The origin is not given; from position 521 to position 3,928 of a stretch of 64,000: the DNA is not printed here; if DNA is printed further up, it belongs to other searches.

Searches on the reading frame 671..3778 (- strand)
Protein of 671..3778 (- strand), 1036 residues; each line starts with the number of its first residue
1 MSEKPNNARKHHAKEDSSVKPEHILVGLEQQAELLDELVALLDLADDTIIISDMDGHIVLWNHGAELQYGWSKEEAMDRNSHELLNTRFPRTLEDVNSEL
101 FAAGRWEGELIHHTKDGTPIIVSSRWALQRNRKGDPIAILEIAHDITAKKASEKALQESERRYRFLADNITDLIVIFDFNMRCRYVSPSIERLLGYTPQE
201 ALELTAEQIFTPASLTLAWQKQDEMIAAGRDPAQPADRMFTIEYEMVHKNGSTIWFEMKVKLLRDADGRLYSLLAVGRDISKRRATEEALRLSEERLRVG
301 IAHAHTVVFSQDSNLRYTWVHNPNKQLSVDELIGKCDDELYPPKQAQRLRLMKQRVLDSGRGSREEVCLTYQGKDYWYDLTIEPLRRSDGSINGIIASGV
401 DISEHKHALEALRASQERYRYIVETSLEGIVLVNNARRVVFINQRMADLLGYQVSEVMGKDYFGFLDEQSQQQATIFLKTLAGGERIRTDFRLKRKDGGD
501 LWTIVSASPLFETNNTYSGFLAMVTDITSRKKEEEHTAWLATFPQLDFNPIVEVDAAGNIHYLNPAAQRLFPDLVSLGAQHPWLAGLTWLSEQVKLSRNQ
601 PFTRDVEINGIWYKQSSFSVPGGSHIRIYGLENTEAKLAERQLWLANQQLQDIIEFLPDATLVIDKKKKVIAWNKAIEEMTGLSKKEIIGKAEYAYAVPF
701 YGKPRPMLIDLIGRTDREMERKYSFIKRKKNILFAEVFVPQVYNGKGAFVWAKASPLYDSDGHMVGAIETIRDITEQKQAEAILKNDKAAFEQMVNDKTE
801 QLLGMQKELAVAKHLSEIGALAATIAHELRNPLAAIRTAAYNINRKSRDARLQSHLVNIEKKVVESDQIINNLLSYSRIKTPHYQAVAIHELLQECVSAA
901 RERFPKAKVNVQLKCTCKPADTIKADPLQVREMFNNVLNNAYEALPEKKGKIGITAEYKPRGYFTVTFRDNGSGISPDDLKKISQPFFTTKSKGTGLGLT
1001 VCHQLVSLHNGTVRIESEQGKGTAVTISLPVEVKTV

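Call 41: search_protein_families(library=pfam, proteins=[window:671-3778:-], max_evalue=0.0001)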
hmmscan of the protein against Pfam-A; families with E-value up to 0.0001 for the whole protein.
window:671-3778:- (1036 aa): 12 families
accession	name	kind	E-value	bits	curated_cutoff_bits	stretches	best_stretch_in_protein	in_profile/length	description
PF08448.16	PAS_4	-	1.3e-64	215.7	23.1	5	309-405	11-108/110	PAS fold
PF00989.32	PAS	-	1.1e-62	209.5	22.6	4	417-527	1-113/113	PAS fold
PF13426.13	PAS_9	-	1.2e-62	209.1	27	5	428-528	2-102/103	PAS domain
PF08447.18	PAS_3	-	1.7e-32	112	25.6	2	185-275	3-87/89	PAS fold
PF13188.13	PAS_8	-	1.2e-31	107.9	21.8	2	417-462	1-46/65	PAS domain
PF02518.31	HATPase_c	-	5.7e-27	94.8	26.4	1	926-1032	2-110/111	Histidine kinase-, DNA gyrase B-, and HSP90-like ATPase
PF00512.31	HisKA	-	6.4e-11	42.6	26.9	1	819-881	3-65/66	His Kinase A (phospho-acceptor) domain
PF13596.12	PAS_10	-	5.5e-10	40.3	22.1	0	341-402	47-105/106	PAS domain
PF24820.1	Diguanyl_cycl_sensor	-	2e-09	37.8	28.1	0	423-475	2-54/109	Diguanylate cyclase-like sensor domain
PF12860.13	PAS_7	-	5.9e-09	36.5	27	0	428-534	6-114/115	PAS fold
PF13581.12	HATPase_c_2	-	4.3e-07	30.4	27.4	1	928-1028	34-126/127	Histidine kinase-like ATPase domain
PF14598.12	PAS_11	-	4.4e-05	23.8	25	0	50-133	6-90/109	PAS domain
